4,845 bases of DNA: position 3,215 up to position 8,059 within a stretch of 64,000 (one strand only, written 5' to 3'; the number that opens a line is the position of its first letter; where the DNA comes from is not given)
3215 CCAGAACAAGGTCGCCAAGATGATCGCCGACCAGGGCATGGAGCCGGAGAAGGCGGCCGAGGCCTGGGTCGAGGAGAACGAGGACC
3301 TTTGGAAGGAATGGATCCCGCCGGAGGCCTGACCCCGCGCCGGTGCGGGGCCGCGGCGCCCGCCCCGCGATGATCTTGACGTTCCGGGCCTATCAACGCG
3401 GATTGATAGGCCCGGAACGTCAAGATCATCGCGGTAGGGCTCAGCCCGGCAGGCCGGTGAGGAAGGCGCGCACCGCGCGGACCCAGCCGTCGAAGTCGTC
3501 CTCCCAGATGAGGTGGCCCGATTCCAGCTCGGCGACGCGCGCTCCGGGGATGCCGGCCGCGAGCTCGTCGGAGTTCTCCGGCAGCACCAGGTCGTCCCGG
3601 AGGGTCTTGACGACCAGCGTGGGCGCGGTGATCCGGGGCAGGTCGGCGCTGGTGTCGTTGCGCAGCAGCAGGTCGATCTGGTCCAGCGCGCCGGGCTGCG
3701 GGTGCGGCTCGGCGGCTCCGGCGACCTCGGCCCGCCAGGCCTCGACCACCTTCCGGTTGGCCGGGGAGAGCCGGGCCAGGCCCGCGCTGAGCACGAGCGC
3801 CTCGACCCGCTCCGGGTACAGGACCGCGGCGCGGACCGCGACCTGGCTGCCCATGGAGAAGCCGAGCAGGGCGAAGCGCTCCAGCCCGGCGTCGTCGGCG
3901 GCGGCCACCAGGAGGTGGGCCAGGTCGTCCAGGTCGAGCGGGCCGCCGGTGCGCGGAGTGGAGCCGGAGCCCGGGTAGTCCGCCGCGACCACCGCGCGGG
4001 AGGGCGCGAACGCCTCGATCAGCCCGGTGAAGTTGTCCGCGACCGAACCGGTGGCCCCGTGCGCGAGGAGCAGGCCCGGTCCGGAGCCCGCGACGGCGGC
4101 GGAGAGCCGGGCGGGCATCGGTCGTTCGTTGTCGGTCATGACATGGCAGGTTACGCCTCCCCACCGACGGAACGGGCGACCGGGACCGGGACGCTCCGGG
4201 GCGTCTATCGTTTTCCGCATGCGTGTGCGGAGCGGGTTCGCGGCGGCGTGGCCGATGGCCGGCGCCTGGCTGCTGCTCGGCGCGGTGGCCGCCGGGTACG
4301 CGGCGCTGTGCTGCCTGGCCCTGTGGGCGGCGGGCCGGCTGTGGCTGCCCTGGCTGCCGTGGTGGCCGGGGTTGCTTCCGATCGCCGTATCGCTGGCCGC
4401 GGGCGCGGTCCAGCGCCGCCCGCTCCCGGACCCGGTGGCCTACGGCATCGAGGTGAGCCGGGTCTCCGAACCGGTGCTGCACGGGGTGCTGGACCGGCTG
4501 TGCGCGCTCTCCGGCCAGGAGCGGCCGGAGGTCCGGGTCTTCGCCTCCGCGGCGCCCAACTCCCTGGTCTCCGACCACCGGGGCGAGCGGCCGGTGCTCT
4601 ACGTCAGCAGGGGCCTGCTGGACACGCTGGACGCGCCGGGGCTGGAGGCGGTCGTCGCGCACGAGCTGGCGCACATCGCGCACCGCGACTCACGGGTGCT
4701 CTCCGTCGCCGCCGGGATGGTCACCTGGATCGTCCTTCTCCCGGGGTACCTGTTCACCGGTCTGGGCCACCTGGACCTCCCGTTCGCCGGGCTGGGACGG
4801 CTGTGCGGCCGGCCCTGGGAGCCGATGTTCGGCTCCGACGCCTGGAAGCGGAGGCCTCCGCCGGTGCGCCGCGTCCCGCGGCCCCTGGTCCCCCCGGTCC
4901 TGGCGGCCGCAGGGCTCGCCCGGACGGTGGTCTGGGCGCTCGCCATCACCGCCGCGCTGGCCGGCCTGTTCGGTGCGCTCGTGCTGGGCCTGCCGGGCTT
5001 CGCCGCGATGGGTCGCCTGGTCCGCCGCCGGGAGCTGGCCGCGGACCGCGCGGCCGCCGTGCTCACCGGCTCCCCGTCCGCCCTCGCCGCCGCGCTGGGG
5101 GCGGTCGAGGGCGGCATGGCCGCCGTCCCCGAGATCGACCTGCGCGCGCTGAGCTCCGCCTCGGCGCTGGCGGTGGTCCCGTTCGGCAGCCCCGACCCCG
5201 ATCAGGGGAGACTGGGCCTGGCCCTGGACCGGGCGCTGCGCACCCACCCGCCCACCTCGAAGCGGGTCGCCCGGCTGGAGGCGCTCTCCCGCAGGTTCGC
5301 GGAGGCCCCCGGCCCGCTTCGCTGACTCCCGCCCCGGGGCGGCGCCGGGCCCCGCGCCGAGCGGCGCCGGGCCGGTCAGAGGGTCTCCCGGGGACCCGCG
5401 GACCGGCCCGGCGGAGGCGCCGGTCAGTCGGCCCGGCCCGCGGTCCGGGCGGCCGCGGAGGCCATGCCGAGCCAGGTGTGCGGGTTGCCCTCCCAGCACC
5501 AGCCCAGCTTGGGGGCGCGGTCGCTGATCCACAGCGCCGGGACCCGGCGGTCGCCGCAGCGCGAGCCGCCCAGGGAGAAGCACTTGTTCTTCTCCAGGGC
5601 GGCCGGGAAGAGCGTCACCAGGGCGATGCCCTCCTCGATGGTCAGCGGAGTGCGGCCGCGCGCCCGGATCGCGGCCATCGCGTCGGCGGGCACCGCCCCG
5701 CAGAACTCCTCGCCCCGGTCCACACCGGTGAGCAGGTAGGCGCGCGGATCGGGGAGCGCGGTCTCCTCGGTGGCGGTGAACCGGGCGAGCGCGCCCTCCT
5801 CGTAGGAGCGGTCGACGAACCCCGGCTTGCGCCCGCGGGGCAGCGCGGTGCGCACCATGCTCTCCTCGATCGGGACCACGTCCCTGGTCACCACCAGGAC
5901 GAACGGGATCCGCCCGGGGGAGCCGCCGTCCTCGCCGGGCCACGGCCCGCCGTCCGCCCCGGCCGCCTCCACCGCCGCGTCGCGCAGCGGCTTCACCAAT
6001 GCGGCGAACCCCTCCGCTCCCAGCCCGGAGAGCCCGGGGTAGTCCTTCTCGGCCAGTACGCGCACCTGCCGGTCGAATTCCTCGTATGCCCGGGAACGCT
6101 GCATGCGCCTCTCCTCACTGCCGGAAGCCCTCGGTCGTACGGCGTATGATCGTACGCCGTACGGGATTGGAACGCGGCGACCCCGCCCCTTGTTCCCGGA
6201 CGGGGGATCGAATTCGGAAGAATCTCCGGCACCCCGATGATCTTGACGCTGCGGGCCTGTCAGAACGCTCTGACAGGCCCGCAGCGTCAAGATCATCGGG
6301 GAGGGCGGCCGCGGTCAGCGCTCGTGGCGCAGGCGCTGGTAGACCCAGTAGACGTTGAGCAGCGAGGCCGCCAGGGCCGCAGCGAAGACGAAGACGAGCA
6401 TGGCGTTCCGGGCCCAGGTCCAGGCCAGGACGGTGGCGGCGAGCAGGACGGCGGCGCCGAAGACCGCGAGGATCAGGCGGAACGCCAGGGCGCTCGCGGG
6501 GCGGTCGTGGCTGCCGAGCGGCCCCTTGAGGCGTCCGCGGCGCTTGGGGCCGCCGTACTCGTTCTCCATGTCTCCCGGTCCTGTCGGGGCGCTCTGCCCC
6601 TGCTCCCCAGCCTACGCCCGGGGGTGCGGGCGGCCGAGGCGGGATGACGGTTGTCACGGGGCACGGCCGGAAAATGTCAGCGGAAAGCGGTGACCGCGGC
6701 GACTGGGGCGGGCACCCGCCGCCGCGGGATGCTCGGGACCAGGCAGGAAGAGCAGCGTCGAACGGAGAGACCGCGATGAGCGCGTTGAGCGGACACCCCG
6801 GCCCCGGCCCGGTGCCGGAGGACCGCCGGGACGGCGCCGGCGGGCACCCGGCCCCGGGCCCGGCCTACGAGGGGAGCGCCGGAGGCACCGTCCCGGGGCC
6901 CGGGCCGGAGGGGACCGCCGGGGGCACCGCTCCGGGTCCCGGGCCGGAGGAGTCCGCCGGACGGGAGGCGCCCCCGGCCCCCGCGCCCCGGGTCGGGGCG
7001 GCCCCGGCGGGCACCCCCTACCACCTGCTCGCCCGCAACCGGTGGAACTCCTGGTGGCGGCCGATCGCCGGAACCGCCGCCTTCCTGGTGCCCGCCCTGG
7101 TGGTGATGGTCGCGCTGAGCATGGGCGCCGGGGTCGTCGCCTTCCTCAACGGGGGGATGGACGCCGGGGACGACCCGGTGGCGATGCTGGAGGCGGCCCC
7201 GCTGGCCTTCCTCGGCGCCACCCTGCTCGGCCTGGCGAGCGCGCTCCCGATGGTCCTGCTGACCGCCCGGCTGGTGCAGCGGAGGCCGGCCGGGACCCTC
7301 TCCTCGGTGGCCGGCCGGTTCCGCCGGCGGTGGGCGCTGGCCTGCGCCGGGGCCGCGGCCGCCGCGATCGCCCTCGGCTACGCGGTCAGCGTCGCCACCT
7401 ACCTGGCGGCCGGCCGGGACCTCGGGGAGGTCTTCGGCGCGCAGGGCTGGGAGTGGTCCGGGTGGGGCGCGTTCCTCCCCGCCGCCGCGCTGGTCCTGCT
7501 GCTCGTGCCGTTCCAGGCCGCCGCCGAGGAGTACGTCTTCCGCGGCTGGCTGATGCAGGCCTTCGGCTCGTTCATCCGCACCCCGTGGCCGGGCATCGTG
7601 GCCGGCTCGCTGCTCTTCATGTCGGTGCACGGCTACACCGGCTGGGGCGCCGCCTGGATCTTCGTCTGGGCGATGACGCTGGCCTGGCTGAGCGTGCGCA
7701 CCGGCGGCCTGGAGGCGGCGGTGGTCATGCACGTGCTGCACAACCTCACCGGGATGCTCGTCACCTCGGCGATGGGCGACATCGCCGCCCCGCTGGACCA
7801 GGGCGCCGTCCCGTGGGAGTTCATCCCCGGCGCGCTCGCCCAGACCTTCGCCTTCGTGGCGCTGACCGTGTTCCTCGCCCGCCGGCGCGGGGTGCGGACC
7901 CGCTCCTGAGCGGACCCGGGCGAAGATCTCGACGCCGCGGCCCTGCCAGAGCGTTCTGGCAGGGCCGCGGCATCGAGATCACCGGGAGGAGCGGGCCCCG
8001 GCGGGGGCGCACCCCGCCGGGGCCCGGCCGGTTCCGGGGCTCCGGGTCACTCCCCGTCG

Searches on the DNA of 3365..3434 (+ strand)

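Call 65: search_dna_similar(query=window:3365-3434:+, collection=plasmids, mode=distant, max_evalue=0.01, max_rows=25)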
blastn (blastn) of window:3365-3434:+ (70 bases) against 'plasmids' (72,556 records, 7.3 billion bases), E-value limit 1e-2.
No match.

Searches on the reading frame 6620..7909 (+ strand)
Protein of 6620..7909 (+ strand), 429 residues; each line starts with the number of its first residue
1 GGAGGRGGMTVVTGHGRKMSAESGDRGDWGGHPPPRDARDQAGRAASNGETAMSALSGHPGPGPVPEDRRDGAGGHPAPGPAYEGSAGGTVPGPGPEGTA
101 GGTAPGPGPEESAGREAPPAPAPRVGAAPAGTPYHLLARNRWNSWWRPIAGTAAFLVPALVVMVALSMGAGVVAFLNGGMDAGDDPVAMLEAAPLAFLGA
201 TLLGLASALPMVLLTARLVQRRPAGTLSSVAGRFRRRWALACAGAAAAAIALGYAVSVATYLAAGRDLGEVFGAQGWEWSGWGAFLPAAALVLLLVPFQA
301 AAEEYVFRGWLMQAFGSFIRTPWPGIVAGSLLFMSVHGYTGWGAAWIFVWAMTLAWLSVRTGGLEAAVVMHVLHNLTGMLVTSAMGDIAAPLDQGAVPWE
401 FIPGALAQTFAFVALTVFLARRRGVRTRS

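Call 72: find_homologous_proteins(query=window:6620-7909:+, max_evalue=1e-100)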
Query window:6620-7909:+ (429 aa): 4 proteins with E <= 1e-100 among 8000 candidates.
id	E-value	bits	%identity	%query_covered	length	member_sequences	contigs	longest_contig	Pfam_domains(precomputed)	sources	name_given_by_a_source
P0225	3.6e-240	816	100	88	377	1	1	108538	PF02517.22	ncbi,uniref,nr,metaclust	ncbi:CPBP family intramembrane glutamic endopeptidase [Nocardiopsis potens]|uniref:CPBP family intra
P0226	1.2e-192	659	83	88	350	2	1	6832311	PF02517.22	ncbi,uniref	ncbi:CPBP family intramembrane glutamic endopeptidase [Nocardiopsis sp. CNT-189]|uniref:CPBP family 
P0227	7.1e-192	657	84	88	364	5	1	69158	PF02517.22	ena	-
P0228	2.8e-104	368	58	79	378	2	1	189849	PF02517.22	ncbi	ncbi:lysostaphin resistance A-like protein [Nocardiopsis coralliicola]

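Call 73: find_encoding_contigs(protein=P0226, flank=10000, max_places=2)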
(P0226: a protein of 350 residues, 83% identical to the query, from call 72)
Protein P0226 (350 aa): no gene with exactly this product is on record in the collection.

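Call 74: find_encoding_contigs(protein=P0227, flank=10000, max_places=2)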
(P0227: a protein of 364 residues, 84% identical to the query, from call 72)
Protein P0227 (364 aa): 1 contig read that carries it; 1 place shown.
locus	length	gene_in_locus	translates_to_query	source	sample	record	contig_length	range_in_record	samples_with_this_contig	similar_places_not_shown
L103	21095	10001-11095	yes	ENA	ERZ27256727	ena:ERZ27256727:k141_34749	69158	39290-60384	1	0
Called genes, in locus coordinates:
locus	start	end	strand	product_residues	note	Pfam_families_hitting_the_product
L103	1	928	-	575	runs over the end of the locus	PF13360:PQQ_2 (weak)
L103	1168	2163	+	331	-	PF04069:OpuAC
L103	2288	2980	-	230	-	PF00561:Abhydrolase_1, PF12146:Hydrolase_4, PF12697:Abhydrolase_6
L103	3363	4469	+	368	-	PF01435:Peptidase_M48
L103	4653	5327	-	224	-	PF18959:DUF5701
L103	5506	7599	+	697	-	-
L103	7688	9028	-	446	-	-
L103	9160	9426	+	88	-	-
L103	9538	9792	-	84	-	-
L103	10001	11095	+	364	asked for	PF02517:Rce1-like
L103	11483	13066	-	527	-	PF00069:Pkinase, PF07714:PK_Tyr_Ser-Thr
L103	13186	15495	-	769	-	PF18072:FGAR-AT_linker, PF00586:AIRS, PF02769:AIRS_C, PF00586:AIRS, PF02769:AIRS_C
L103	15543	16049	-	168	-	-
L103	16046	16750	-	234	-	PF13507:GATase_5, PF07685:GATase_3 (weak), PF00117:GATase (weak)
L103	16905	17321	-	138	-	PF13581:HATPase_c_2, PF02518:HATPase_c (weak)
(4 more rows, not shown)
